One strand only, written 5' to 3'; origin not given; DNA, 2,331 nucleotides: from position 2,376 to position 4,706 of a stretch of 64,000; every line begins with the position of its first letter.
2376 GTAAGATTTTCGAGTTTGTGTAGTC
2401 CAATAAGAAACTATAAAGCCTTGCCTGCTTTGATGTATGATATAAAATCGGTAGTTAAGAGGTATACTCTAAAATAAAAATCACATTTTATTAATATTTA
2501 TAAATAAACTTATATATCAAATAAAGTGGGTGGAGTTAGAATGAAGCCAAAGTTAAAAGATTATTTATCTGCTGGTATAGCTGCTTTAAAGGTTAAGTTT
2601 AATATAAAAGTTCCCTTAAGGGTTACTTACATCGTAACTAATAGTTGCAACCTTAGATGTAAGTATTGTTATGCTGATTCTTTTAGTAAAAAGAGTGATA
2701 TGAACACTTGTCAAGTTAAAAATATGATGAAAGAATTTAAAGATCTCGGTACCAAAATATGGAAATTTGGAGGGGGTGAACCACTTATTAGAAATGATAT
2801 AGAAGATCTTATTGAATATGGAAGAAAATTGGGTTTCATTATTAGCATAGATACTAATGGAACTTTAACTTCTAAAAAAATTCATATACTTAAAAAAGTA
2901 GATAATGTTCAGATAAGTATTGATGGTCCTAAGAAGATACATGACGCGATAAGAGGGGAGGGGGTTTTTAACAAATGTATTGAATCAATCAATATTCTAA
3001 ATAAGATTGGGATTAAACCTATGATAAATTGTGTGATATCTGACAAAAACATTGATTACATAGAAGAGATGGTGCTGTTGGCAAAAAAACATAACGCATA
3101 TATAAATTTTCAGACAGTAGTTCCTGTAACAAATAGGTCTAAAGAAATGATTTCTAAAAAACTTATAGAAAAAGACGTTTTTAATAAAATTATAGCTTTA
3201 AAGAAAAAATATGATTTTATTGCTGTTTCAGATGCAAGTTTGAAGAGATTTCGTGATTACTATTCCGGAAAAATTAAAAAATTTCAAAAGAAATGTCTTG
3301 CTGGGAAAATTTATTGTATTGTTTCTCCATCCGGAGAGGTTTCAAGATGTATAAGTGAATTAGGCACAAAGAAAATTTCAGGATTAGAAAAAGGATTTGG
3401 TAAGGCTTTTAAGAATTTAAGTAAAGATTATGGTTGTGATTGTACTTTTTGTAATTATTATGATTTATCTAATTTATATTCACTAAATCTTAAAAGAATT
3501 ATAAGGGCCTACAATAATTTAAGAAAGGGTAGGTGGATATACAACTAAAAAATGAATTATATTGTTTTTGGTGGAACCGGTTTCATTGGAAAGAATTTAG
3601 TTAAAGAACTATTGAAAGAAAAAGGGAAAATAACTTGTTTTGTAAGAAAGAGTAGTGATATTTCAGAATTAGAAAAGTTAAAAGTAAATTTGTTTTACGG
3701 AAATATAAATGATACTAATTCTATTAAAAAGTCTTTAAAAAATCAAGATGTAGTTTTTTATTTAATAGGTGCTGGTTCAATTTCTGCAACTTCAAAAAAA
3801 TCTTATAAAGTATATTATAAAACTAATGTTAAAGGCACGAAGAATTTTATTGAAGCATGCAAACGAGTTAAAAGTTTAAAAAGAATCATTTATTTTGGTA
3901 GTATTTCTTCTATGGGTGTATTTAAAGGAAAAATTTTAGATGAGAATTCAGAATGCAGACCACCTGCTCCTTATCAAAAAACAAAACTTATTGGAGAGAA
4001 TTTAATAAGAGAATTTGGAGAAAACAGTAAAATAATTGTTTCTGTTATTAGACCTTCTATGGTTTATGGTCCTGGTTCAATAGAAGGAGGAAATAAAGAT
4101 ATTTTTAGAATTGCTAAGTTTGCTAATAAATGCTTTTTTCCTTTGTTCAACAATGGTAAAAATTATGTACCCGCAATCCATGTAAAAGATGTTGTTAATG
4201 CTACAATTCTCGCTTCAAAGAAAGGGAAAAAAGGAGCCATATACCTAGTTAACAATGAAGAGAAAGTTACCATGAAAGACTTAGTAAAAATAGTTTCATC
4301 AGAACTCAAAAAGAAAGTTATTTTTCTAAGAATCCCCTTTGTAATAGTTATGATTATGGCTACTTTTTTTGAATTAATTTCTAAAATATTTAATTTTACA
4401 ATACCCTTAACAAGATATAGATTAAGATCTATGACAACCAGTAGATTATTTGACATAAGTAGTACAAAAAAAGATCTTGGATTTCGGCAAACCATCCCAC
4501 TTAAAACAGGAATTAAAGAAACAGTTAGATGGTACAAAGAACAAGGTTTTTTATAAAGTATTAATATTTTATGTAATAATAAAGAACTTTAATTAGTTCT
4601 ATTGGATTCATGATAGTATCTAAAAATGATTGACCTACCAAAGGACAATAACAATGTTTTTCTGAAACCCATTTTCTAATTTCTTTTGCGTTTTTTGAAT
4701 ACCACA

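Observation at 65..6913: Three radical-SAM/SPASM-like enzymes embedded in a glycosyltransferase-epimerase cluster, with no precursor peptide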

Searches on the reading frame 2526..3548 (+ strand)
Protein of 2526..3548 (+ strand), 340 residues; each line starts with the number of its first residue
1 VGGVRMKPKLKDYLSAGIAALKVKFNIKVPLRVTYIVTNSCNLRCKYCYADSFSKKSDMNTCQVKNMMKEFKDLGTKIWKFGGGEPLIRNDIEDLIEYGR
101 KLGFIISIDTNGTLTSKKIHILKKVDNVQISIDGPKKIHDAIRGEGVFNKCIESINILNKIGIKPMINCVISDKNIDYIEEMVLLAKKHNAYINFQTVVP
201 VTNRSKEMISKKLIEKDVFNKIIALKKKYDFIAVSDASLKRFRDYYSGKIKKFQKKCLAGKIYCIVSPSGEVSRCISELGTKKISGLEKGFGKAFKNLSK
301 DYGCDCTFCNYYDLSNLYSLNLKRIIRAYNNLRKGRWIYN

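Call 3: search_protein_families(library=pfam, proteins=[window:2526-3548:+], max_evalue=0.01)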
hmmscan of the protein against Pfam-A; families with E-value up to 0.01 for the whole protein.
window:2526-3548:+ (340 aa): 2 families
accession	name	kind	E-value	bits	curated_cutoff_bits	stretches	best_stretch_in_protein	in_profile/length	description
PF04055.27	Radical_SAM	-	2.6e-24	86.7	29.5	1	35-184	1-164/166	Radical SAM superfamily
PF13353.11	Fer4_12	-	5.2e-06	27.2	22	1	37-135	11-116/137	4Fe-4S single cluster domain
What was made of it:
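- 2526..3548 (+): rSAM2: radical SAM enzyme with a twitch-like module. Very narrow family. The true start may be the ATG at 2541. Pfam Radical_SAM 86.7 bits (call 3).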

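Call 4: search_protein_families(library=ncbifam, proteins=[window:2526-3548:+], max_evalue=0.01)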
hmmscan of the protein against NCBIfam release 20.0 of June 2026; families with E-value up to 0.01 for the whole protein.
window:2526-3548:+ (340 aa): 80 families (the best 25 are shown)
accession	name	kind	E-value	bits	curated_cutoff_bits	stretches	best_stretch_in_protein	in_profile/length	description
TIGR04055.1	rSAM_NirJ2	equivalog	3.3e-35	122.1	500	1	34-312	3-297/326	putative heme d1 biosynthesis radical SAM protein NirJ2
TIGR04545.1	rSAM_ahbD_hemeb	equivalog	5e-32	111.7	500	1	33-275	2-267/339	heme b synthase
NF045574.1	sacti_mat_StsB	exception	5.3e-32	111.3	625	1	32-186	97-256/466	StsB family radical SAM/SPASM domain sactipeptide maturase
TIGR03962.1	mycofact_rSAM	equivalog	4.7e-30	104.9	265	1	24-313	5-307/339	mycofactocin radical SAM maturase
TIGR04053.2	TIGR04053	equivalog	5.7e-30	104.8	395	1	29-243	6-230/366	TIGR04053 family radical SAM/SPASM domain-containing protein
TIGR04347.1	pseudo_SAM_Halo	equivalog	1.3e-27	97.1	525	1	33-187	40-200/390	TIGR04347 family pseudo-SAM/SPASM protein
TIGR04546.1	rSAM_ahbC_deAc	equivalog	6.7e-27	94.3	650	1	30-218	38-232/390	12,18-didecarboxysiroheme deacetylase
TIGR04054.1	rSAM_NirJ1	equivalog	1.3e-26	93.2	650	1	33-217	38-228/387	putative heme d1 biosynthesis radical SAM protein NirJ1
TIGR02668.1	moaA_archaeal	equivalog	2.8e-26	92.2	325.25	1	34-218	13-205/303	GTP 3',8-cyclase MoaA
TIGR02666.1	moaA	equivalog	1.5e-25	89.9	284.05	1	37-228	16-222/336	GTP 3',8-cyclase MoaA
TIGR03961.1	rSAM_PTO1314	hypoth_equivalog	3e-25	89.2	306.05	1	20-237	15-228/332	PTO1314 family radical SAM protein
TIGR04051.1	rSAM_NirJ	equivalog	8e-25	87.5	515.45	1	35-190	6-167/354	heme d1 biosynthesis radical SAM protein NirJ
NF001199.0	PRK00164.2-1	equivalog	1.5e-24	86.7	231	1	31-222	14-212/308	GTP 3',8-cyclase MoaA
TIGR04251.1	SCM_rSAM_ScmF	equivalog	5.3e-24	85.3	400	1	31-241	3-222/353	SynChlorMet cassette radical SAM/SPASM protein ScmF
TIGR04317.1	W_rSAM_matur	equivalog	9.6e-24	84.1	380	1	37-279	10-259/349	tungsten cofactor oxidoreductase radical SAM maturase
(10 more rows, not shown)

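Call 9: search_solved_structures(query=window:2526-3548:+, max_evalue=0.001, show_alignments=2)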
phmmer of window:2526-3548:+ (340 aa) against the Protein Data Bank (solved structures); distinct sequences matched with E-value up to 0.001: 17.
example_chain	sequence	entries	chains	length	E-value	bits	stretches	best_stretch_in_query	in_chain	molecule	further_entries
6efn_A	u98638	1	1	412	2.7e-13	53.2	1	28-193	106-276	Sporulation killing factor maturation protein SkfB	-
7tol_A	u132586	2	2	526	1e-10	44.8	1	35-131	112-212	glycerol dibiphytanyl glycerol tetraether - macrocyclic archaeol synthase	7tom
7vob_C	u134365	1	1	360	1.9e-10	43.9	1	39-178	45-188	Cytosylglucuronate decarboxylase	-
7voc_C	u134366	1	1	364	2e-10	43.8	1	39-178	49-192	Cytosylglucuronate decarboxylase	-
1tv7_A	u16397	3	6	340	4.7e-10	42.6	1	27-220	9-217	Molybdenum cofactor biosynthesis protein A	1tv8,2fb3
2fb2_A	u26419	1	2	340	6e-10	42.2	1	26-220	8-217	Molybdenum cofactor biosynthesis protein A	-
5wgg_A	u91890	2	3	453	7.5e-10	41.9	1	36-285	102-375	Radical SAM domain protein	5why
8wm2_A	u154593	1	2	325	2e-07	33.9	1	36-124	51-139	Fe-S radical SAM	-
6c8v_A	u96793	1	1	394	5.8e-06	29.2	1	28-275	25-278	Coenzyme PQQ synthesis protein E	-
5v1q_A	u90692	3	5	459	1.5e-05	27.8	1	18-186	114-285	Radical SAM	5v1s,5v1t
9dfn_A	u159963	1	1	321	2e-05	27.4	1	28-149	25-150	Radical SAM core domain-containing protein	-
7n7i_A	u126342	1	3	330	3.8e-05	26.5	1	22-180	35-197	Viperin-like enzyme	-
9dfu_A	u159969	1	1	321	5.2e-05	26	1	28-149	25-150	Radical SAM core domain-containing protein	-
9dgw_A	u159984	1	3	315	5.9e-05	25.8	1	28-180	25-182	Radical SAM core domain-containing protein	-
9dfw_A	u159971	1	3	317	6.4e-05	25.7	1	28-173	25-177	Radical SAM core domain-containing protein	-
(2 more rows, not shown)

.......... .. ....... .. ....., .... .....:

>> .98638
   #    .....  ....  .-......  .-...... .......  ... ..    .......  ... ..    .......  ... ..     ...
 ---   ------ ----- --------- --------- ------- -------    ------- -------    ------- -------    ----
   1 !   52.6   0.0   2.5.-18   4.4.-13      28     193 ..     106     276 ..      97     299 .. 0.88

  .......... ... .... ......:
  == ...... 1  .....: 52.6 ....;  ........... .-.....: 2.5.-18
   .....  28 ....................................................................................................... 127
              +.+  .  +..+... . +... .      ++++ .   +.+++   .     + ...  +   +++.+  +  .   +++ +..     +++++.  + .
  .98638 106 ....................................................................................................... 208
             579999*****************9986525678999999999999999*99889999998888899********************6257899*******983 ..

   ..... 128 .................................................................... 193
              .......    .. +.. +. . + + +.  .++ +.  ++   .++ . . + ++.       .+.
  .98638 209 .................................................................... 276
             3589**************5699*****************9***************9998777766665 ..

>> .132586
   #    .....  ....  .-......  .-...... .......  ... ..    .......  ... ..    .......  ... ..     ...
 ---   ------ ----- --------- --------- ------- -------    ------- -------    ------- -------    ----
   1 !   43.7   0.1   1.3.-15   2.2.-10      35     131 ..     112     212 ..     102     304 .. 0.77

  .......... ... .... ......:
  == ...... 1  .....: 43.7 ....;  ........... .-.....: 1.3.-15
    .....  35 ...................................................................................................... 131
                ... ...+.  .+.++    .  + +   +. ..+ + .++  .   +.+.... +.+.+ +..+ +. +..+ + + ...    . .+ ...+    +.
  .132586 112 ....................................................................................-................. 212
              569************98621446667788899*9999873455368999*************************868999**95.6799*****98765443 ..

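Call 20: find_homologous_proteins(query=window:2526-3548:+)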
Query window:2526-3548:+ (340 aa): 633 proteins with E <= 0.001 among 3733 candidates; the best 120 are listed.
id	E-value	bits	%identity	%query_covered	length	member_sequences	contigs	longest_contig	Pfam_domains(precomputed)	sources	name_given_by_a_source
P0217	4.5e-223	758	100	100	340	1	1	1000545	PF04055.28,PF13353.12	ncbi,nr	ncbi:hypothetical protein CEE44_02340 [Candidatus Woesearchaeota archaeon B3_Woes]|nr:MAG: hypotheti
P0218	2.0e-154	532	68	98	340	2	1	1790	PF04055.28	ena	-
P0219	3.3e-132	459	59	97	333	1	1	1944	PF04055.28,PF13353.12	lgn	-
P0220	7.4e-131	455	61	98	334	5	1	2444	PF04055.28,PF13353.12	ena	-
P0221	7.9e-130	451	59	98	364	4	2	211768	PF04055.28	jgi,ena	jgi:MoaA/NifB/PqqE/SkfB family radical SAM enzyme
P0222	2.2e-126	440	58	98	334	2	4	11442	PF04055.28,PF13353.12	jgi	jgi:MoaA/NifB/PqqE/SkfB family radical SAM enzyme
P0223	2.7e-51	193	36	95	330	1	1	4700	PF04055.28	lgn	-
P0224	1.5e-40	158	35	92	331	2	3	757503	PF04055.28,PF13353.12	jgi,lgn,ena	jgi:MoaA/NifB/PqqE/SkfB family radical SAM enzyme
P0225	1.0e-34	139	29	88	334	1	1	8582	PF04055.28,PF13353.12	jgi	jgi:MoaA/NifB/PqqE/SkfB family radical SAM enzyme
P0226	3.1e-34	137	33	85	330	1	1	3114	PF04055.28,PF13353.12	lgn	-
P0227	6.5e-34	136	30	88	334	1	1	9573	PF04055.28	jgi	-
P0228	3.1e-32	130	29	88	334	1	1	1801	PF04055.28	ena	-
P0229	7.9e-31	126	31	89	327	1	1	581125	PF04055.28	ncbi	ncbi:MAG: radical SAM protein [Candidatus Diapherotrites archaeon]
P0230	2.7e-30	124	29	89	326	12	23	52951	PF04055.28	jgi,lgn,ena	-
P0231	2.0e-29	121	30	96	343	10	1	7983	PF04055.28,PF13353.12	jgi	jgi:pyrroloquinoline quinone biosynthesis protein E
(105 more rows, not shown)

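Call 69: find_encoding_contigs(protein=P0221, flank=10000, max_places=1)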
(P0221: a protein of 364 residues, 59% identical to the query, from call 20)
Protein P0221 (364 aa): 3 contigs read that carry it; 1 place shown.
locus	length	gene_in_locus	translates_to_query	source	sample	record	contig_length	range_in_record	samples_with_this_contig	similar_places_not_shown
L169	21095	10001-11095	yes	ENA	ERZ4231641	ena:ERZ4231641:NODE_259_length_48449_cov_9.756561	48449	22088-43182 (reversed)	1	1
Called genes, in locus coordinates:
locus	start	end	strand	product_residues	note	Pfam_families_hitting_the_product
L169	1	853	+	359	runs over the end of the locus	PF04015:DUF362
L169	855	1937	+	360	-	PF04015:DUF362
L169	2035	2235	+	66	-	-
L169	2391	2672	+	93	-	-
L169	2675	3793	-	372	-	PF04055:Radical_SAM, PF13353:Fer4_12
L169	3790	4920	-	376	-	PF04015:DUF362, PF00037:Fer4 (faint), PF12837:Fer4_6 (faint), PF13237:Fer4_10 (weak), PF12838:Fer4_7 (weak)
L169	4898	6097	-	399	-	PF04055:Radical_SAM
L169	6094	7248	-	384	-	PF13439:Glyco_transf_4 (weak), PF00534:Glycos_transf_1, PF13692:Glyco_trans_1_4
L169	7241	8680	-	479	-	PF02310:B12-binding, PF04055:Radical_SAM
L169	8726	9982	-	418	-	PF05048:NosD (weak), PF13229:Beta_helix (weak), PF05048:NosD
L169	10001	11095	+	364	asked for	PF04055:Radical_SAM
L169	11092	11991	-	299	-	PF03706:LPG_synthase_TM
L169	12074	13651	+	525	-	PF13231:PMT_2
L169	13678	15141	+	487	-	PF01943:Polysacc_synt, PF01554:MatE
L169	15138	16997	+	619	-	PF16889:Hepar_II_III_N, PF07940:Hepar_II_III_C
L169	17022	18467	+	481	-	PF02310:B12-binding, PF04055:Radical_SAM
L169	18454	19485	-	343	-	PF13353:Fer4_12 (weak), PF04055:Radical_SAM, PF13186:SPASM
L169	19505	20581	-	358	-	PF00534:Glycos_transf_1, PF13692:Glyco_trans_1_4, PF13524:Glyco_trans_1_2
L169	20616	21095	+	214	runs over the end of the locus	PF05219:DREV (weak), PF08003:Methyltransf_9 (weak), PF13489:Methyltransf_23, PF13847:Methyltransf_31, PF08241:Methyltransf_11, PF08242:Methyltransf_12, PF13649:Methyltransf_25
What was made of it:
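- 2526..3548 (+): An independently found homolog context (L169) holds the same cassette (call 69).
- L169 adds a Wzx-type flippase and a heparinase II/III-fold protein (call 69).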

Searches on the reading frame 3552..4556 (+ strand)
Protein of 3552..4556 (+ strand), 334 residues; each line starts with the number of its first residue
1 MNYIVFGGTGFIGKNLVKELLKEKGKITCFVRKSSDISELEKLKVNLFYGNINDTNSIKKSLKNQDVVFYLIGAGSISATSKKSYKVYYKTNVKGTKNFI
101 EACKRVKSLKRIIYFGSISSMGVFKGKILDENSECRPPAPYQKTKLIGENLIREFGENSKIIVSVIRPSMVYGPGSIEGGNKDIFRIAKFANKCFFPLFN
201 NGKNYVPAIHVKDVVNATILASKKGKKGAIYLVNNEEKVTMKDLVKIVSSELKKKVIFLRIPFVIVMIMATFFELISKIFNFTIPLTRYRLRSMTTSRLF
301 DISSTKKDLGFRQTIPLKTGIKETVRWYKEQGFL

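Call 3: search_protein_families(library=pfam, proteins=[window:3552-4556:+], max_evalue=0.01)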
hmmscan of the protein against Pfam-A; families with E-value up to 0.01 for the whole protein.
window:3552-4556:+ (334 aa): 11 families
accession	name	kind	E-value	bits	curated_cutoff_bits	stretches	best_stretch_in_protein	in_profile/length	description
PF01370.27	Epimerase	-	6.3e-35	121.2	20.9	1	4-232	2-238/240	NAD dependent epimerase/dehydratase family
PF01073.25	3Beta_HSD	-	7e-28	97.9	22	1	4-224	1-231/280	3-beta hydroxysteroid dehydrogenase/isomerase family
PF16363.11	GDP_Man_Dehyd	-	4.3e-27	95.9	27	1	5-324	2-332/332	GDP-mannose 4,6 dehydratase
PF07993.18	NAD_binding_4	-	3.7e-23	82.4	20.1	2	82-215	102-255/258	Male sterility protein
PF13460.12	NAD_binding_10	-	2.3e-18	67.2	27.2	1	7-171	1-146/184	NAD(P)H-binding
PF05368.20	NmrA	-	3.8e-14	53.4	27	1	4-265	6-247/298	NmrA-like family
PF04321.23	RmlD_sub_bind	-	8.3e-11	41.9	27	1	1-174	1-154/287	RmlD substrate binding domain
PF02719.21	Polysacc_synt_2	-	5e-08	32.9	20.2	1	4-108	2-120/293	Polysaccharide biosynthesis protein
PF08659.16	KR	-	0.00029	21.2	22.6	1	3-121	3-140/180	KR domain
PF03446.21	NAD_binding_2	-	0.0025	18.3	21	1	4-76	2-67/161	NAD binding domain of 6-phosphogluconate dehydrogenase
PF02254.24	TrkA_N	-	0.0063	17.3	23.8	0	7-60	4-57/116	TrkA-N domain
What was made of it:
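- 3552..4556 (+): Extended SDR (HpnA/OleD/3beta-HSD-like), the conserved partner of rSAM3 and the presumed keto-reductase or epimerase. Pfam Epimerase 121.2 and 3Beta_HSD 97.9 bits (call 3).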

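Call 4: search_protein_families(library=ncbifam, proteins=[window:3552-4556:+], max_evalue=0.01)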
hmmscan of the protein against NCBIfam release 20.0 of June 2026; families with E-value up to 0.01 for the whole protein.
window:3552-4556:+ (334 aa): 33 families (the best 25 are shown)
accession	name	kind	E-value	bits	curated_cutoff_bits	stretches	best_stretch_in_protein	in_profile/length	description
TIGR03466.1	HpnA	hypoth_equivalog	2.8e-40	138.2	367.65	1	3-333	3-326/327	hopanoid-associated sugar epimerase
NF042423.1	oxyalk_red_Shew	equivalog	1.4e-34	119.7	580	1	4-322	12-329/331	2-alkyl-3-oxoalkanoate reductase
NF042422.1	oxyalk_red_OleD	equivalog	1.1e-32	113.8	580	1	1-325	1-325/329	2-alkyl-3-oxoalkanoate reductase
NF052578.1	StrlDmthSdmBMthl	equivalog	7.2e-30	104.8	600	1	1-333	1-327/328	sterol demethylase protein SdmB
TIGR01181.1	dTDP_gluc_dehyt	equivalog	4.6e-29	101.5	365.1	1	3-330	2-313/321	dTDP-glucose 4,6-dehydratase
TIGR04180.1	EDH_00030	hypoth_equivalog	6.2e-22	78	475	1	4-256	2-260/297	NAD-dependent 4,6-dehydratase LegB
TIGR02197.1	heptose_epim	equivalog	4.7e-20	72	274.6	1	4-330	2-315/316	ADP-glyceromanno-heptose 6-epimerase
TIGR01746.1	Thioester-redct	subfamily_domain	1.2e-19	70.8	213.35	2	84-250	104-279/371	thioester reductase domain-containing protein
NF005539.0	PRK07201.1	equivalog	1.8e-18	66.6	549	1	1-262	1-279/657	SDR family oxidoreductase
TIGR01179.1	galE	equivalog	2.1e-17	63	262.3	1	4-161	3-166/332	UDP-glucose 4-epimerase GalE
NF043036.1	ErythonDh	equivalog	4.8e-16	58.8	325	1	1-175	1-184/321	D-erythronate dehydrogenase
TIGR01777.1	yfcH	hypoth_equivalog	1.3e-15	57.8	207.35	1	4-268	2-256/292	TIGR01777 family oxidoreductase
NF050030.1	thlkprotThyD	equivalog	3.4e-11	42.9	400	1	1-264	1-261/305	thylakoid membrane protein ThyD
TIGR01214.1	rmlD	equivalog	1.6e-10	40.5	224.05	1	4-259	3-233/285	dTDP-4-dehydrorhamnose reductase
NF058621.1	DiazavRedAvaA7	equivalog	2.6e-10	40.4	400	1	2-236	2-233/304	3-diazoavenalumate denitrifying reductase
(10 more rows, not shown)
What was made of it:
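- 3552..4556 (+): NCBIfam best hit HpnA, 138.2 bits against a cutoff of 367.65 (call 4).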

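Call 53: search_solved_structures(query=window:3552-4556:+, max_evalue=1e-8)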
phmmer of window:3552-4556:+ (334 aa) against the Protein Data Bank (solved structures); distinct sequences matched with E-value up to 1e-8: 26.
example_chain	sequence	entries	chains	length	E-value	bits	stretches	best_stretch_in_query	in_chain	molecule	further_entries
3wj7_A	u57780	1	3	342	3.3e-21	79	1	4-332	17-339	Putative oxidoreductase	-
6zl6_A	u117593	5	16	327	3e-16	62.7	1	2-249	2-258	Epimerase domain-containing protein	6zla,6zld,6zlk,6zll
2hun_A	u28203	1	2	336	5.3e-16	61.9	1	2-250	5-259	336aa long hypothetical dTDP-glucose 4,6-dehydratase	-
6zlj_A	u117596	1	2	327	1.1e-15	60.9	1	2-249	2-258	Epimerase domain-containing protein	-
6kv9_A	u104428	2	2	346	2e-15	60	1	4-248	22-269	MoeE5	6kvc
6jkg_A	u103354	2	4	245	6.1e-15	58.4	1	5-224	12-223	Sterol-4-alpha-carboxylate 3-dehydrogenase, decarboxylating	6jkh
8rdg_A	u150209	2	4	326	9.3e-15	57.8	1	2-253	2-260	SDR family NAD(P)-dependent oxidoreductase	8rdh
8rdi_A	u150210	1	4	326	3e-14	56.2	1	2-253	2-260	SDR family NAD(P)-dependent oxidoreductase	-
1r6d_A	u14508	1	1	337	8e-14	54.8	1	2-249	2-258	TDP-glucose-4,6-dehydratase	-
1r66_A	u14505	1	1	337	8.1e-14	54.7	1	2-249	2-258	TDP-glucose-4,6-dehydratase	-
6dnt_A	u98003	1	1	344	2.8e-13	53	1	2-254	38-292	NAD-dependent epimerase/dehydratase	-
6bwl_A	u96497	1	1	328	3e-13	52.9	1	2-250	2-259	Pal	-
8vr2_A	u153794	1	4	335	3.3e-13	52.7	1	4-239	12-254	NAD-dependent epimerase/dehydratase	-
4zrm_A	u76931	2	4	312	1.7e-12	50.4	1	1-248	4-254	UDP-glucose 4-epimerase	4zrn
6bi4_A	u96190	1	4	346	4.1e-12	49.1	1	1-249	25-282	dTDP-glucose 4,6-dehydratase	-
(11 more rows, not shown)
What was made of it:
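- The SDR's PDB matches are mostly nucleotide-sugar enzymes (call 53), which fits the NDP-sugar rival equally well. The SDR's solved relatives are UDP-GlcA 4-epimerases (6zl6, MoeE5 6kv9) and dTDP-glucose 4,6-dehydratases (call 53).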
